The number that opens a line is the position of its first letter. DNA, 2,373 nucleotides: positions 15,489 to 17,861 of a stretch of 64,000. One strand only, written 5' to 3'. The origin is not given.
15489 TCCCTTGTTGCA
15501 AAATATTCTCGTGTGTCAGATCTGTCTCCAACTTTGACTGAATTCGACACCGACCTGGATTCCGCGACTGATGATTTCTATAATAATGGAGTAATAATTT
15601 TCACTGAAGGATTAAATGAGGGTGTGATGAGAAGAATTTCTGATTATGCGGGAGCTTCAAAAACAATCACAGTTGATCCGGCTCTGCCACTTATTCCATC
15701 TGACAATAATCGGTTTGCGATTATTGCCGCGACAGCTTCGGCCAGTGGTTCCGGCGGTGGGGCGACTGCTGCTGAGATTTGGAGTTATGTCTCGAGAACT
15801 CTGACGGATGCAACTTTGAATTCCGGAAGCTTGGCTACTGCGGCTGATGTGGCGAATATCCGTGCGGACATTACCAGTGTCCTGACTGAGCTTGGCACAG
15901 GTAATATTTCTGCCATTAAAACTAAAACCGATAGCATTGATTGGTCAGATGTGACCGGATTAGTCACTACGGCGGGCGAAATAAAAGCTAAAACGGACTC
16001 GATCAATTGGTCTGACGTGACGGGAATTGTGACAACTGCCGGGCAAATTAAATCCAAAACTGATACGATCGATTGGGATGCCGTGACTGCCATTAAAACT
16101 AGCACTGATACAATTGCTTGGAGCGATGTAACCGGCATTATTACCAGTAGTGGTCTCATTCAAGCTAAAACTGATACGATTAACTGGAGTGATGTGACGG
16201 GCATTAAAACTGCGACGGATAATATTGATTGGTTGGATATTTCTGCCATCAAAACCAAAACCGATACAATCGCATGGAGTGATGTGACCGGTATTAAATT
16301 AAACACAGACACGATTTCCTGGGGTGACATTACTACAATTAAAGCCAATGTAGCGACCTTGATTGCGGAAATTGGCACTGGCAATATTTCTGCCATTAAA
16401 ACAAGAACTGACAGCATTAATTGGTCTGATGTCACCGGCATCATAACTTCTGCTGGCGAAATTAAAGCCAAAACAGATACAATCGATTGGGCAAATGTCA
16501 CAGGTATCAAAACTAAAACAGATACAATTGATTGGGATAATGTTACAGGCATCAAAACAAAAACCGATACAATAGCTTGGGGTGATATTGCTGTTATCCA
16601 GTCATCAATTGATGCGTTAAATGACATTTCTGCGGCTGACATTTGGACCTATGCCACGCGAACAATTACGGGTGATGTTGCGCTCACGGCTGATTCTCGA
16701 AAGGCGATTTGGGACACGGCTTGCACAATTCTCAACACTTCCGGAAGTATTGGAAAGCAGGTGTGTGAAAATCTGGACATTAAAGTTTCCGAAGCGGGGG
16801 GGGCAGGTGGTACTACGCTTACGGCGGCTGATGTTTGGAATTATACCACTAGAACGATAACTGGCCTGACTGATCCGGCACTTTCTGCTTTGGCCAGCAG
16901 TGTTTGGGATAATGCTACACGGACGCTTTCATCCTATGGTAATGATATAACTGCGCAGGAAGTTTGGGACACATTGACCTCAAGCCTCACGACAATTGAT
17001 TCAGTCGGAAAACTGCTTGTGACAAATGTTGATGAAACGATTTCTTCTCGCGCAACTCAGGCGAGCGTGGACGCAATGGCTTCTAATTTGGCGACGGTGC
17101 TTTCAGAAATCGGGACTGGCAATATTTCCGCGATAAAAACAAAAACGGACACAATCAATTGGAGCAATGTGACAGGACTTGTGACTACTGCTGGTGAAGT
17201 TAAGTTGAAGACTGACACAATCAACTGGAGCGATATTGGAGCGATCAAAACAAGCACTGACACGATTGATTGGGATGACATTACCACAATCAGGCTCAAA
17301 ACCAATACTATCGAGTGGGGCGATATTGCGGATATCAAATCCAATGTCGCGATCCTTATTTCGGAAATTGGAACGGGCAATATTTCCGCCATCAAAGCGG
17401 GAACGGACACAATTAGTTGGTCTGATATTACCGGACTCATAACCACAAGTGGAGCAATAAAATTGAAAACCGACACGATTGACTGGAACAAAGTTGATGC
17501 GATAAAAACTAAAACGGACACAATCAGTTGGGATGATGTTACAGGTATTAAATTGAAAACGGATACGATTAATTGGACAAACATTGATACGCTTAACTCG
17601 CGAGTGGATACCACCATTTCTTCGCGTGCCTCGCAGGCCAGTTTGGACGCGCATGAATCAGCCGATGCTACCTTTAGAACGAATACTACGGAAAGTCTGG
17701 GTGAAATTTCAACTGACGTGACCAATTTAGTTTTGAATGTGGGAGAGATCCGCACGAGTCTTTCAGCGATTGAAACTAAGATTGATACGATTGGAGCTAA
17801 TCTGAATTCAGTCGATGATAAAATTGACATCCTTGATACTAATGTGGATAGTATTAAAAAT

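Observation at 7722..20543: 12.8-kb gene for a ~4270-aa surface protein combining lectin-like, beta-helix, tandem-repeat, coiled-coil and four SH3b modules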

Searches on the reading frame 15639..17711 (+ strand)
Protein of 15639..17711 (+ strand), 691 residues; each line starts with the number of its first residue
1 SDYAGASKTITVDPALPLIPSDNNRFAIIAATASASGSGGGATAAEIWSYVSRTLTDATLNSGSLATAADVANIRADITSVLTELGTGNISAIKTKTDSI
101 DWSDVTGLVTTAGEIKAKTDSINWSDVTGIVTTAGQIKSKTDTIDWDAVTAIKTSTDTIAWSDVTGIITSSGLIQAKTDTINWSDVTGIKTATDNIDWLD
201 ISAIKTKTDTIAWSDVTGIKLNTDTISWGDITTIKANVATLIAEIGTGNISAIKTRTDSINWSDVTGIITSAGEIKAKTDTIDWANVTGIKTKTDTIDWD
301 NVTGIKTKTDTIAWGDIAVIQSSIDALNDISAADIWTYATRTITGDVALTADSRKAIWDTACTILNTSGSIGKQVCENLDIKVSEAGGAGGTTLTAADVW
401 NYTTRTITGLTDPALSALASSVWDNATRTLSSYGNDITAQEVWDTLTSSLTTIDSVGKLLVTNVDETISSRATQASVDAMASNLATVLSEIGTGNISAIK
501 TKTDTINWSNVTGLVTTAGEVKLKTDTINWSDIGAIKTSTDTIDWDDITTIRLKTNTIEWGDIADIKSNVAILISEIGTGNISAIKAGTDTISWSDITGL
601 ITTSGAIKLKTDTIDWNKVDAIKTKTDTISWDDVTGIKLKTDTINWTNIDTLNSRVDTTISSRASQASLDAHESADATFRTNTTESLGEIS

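Call 37: search_protein_representatives(protein=window:15639-17711:+)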
Query: 691 residues. Proteins with E-value up to 0.001 (for the whole library): 535; up to 1e-10: 144; up to 1e-30: 49. The best 150 are listed.
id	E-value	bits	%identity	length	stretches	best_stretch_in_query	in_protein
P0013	2.0e-214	730.5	61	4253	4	321-690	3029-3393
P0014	2.9e-157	541.7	61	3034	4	197-488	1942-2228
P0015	4.3e-151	521.2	67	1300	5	200-317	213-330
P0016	4.3e-147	508.0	60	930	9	198-317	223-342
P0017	3.0e-141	488.7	56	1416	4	323-656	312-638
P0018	3.9e-139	481.7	46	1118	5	320-470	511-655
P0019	2.3e-119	416.4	53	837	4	190-312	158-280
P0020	1.5e-117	410.5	67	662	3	193-338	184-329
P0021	2.4e-116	406.4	53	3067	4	145-314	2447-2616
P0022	2.8e-106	373.2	51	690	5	324-479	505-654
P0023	4.5e-101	356.0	48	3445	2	77-326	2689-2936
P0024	5.2e-100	352.5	60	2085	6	223-313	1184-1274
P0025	1.9e-78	281.3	61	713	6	135-317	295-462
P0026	4.9e-77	276.6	45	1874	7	320-479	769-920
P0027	2.4e-72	261.1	52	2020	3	430-684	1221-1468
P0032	1.3e-61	225.6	49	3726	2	325-687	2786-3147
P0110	3.5e-15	72.2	25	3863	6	77-327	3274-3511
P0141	1.3e-11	60.4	28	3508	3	69-361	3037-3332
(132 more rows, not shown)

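Call 40: list_cluster_members(proteins=[P0013, P0032, P0021, P0023, P0110, P0141, P0015, P0017, P0018, P0024])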
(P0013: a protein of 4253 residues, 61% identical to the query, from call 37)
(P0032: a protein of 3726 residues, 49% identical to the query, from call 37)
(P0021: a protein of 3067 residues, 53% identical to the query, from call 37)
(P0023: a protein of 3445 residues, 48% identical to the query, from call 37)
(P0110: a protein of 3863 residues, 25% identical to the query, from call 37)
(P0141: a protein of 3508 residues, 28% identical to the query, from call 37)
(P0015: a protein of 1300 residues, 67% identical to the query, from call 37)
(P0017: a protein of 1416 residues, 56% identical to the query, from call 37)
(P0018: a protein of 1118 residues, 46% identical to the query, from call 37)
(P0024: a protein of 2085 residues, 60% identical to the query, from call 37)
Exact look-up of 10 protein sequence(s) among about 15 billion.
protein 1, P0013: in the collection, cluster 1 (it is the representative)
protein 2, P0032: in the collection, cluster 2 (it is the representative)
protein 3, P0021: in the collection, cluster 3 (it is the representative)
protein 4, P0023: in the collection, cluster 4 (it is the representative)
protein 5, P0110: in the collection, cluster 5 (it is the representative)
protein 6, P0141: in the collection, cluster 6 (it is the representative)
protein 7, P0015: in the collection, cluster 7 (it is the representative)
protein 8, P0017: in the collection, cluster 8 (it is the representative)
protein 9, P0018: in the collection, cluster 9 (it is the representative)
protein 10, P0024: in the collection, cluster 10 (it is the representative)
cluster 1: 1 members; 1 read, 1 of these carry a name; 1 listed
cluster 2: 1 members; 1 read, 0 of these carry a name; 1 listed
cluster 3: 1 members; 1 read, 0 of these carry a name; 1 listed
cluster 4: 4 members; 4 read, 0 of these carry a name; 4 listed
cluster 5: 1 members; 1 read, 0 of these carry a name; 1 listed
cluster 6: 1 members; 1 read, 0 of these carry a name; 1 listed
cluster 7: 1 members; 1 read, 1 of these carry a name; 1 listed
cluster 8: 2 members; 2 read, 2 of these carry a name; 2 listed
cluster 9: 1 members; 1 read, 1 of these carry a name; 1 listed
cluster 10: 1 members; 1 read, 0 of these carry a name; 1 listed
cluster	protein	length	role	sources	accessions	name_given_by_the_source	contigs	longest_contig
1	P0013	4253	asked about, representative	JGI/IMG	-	hypothetical protein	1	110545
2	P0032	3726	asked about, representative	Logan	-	-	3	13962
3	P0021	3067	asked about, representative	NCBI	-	-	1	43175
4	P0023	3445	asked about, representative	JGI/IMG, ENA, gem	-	-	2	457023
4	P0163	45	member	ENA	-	-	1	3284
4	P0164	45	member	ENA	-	-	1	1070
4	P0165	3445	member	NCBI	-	-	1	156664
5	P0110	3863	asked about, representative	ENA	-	-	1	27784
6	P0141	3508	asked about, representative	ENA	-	-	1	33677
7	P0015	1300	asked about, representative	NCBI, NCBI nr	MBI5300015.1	MAG: hypothetical protein HY877_06980, partial [Deltaproteobacteria bacterium] | hypothetical protein [Deltaproteobacteria bacterium]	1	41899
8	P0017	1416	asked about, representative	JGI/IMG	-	hypothetical protein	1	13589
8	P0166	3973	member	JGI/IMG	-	hypothetical protein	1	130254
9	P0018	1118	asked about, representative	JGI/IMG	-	nitric oxide synthase oxygenase domain/subunit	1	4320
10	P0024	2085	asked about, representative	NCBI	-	-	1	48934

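Call 41: find_encoding_contigs(protein=P0013, flank=10000, max_places=2)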
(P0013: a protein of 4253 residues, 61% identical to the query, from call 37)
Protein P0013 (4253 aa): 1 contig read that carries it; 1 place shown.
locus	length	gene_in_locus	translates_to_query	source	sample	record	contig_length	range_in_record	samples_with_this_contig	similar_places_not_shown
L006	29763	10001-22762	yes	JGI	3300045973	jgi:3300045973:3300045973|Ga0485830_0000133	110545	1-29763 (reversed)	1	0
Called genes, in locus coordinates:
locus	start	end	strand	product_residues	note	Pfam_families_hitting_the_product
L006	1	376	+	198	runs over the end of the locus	PF00334:NDK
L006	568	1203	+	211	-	PF04203:Sortase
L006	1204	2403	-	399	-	PF08308:PEGA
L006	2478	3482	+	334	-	PF00022:Actin (faint), PF06723:MreB_Mbl, PF00012:HSP70 (weak), PF14450:FtsA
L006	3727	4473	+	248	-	PF03808:Glyco_tran_WecG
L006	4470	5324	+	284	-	-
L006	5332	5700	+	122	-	PF18894:PhageMetallopep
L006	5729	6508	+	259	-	-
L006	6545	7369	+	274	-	PF16285:DUF4931_N (weak), PF01087:GalP_UDP_transf (weak), PF19327:Ap4A_phos_N (weak)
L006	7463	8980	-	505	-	PF03193:RsgA_GTPase (faint), PF13476:AAA_23 (faint), PF00005:ABC_tran, PF02463:SMC_N (faint), PF13555:AAA_29 (faint), PF20720:nSTAND3 (faint), PF13304:AAA_21 (weak), PF00005:ABC_tran, +2 more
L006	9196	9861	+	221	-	PF03167:UDG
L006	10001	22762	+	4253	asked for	PF13385:Laminin_G_3, PF06347:SH3_4 (faint), PF08239:SH3_3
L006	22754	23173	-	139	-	-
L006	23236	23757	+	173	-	PF01195:Pept_tRNA_hydro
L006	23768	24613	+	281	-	PF01261:AP_endonuc_2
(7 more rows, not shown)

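Call 42: find_encoding_contigs(protein=P0021, flank=10000, max_places=2)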
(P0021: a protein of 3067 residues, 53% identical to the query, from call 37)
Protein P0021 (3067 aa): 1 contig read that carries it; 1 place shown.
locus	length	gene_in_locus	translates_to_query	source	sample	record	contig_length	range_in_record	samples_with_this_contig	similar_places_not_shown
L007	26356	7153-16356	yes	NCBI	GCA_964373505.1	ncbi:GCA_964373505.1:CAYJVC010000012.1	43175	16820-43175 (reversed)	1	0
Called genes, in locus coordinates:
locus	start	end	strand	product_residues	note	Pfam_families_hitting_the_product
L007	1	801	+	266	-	?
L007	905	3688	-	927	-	PF06165:GH94_b-supersand, PF17167:Glyco_hydro_94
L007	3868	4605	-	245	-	PF08843:AbiEii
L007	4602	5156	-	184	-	-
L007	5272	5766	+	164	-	-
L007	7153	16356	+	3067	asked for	PF13385:Laminin_G_3, PF01839:FG-GAP (faint), PF13517:FG-GAP_3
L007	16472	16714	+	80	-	PF02823:ATP-synt_DE_N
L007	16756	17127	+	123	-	PF05635:23S_rRNA_IVP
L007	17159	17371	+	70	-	PF00137:ATP-synt_C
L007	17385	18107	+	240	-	PF00213:OSCP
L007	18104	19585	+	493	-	PF02874:ATP-synt_ab_N (weak), PF00006:ATP-synt_ab, PF00306:ATP-synt_ab_C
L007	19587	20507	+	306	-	PF00231:ATP-synt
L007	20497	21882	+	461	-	PF02874:ATP-synt_ab_N (weak), PF00006:ATP-synt_ab, PF22919:ATP-synt_VA_C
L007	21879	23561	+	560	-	PF05157:MshEN, PF00437:T2SSE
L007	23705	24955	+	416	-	PF28597:T2SSF_N (faint), PF00482:T2SSF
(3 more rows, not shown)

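Call 51: search_protein_families(library=pfam, alignment_id=A1, max_evalue=0.001)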
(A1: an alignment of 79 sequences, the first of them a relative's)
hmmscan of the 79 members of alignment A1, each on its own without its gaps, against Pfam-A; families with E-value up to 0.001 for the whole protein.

A. member 1, P0016 (930 aa): 2 families
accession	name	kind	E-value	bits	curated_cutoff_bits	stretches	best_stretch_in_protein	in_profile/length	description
PF01835.25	MG2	-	7.5e-07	29.9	32.8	0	37-103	14-80/96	MG2 domain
PF00404.24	Dockerin_1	-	7.7e-06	26.5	22.9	1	878-924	3-52/57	Dockerin type I domain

B. families by the number of members that match (of 79 scanned): 26 families (the first 25 are shown)
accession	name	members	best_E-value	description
PF01835.25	MG2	12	9.3e-10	MG2 domain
PF00404.24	Dockerin_1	11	3.6e-09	Dockerin type I domain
PF18580.7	HTH_SUN2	2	0.00028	SUN2 helix-turn-helix domain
PF08239.17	SH3_3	1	8.3e-11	Bacterial SH3 domain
PF05531.17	NPV_P10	1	2.5e-09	Nucleopolyhedrovirus P10 protein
PF06439.18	3keto-disac_hyd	1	4.5e-09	3-keto-disaccharide hydrolase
PF09356.15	Phage_BR0599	1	1.5e-08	Phage conserved hypothetical protein BR0599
PF14789.11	THDPS_M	1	5.5e-08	Tetrahydrodipicolinate N-succinyltransferase middle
PF21196.3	PcrA_UvrD_tudor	1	3.5e-07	PcrA/UvrD tudor domain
PF17238.8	NUP160_helical_2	1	6.6e-07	NUP160, helical domain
PF01594.21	AI-2E_transport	1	7.2e-07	AI-2E family transporter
PF22633.2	F5_F8_type_C_2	1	1.4e-06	NedA-like, galactose-binding domain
PF00754.31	F5_F8_type_C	1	1.7e-05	F5/8 type C domain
PF03954.19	Lectin_N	1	6.8e-05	Hepatic lectin, N-terminal domain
PF04875.17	DUF645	1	0.00025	Protein of unknown function, DUF645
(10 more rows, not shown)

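Call 52: search_protein_families(library=phrogs, alignment_id=A1, max_evalue=0.001)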
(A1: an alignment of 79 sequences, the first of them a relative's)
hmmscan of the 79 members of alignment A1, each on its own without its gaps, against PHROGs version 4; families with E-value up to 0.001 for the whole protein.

A. member 1, P0016 (930 aa): 0 families

B. families by the number of members that match (of 79 scanned): 21 families
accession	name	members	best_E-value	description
phrog_1084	-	2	2.2e-05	unknown function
phrog_17517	-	1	4.4e-28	tail protein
phrog_10667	-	1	2.6e-16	-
phrog_38477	-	1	4.9e-07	-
phrog_4357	-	1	2.5e-06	-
phrog_7599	-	1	5e-06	-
phrog_14207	-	1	7.7e-06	DNA helicase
phrog_778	-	1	7.9e-06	tail assembly protein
phrog_4488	-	1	8.3e-06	-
phrog_5211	-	1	2.7e-05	-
phrog_19577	-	1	2.7e-05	minor head protein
phrog_34604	-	1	5.8e-05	-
phrog_31405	-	1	0.00011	-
phrog_2370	-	1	0.00013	neck passage structure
phrog_33905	-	1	0.00013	-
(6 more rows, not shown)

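Call 97: find_related_loci(query=window:15639-17711:+, collection=viral_contigs, flank=8000)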
Query window:15639-17711:+ (691 aa) in viral_contigs; peptide patterns used: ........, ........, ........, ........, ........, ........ (x = any residue, [..] = any of these).
1 stretches matched a pattern, but none encodes a relative of the query by tblastn (E <= 1e-3).
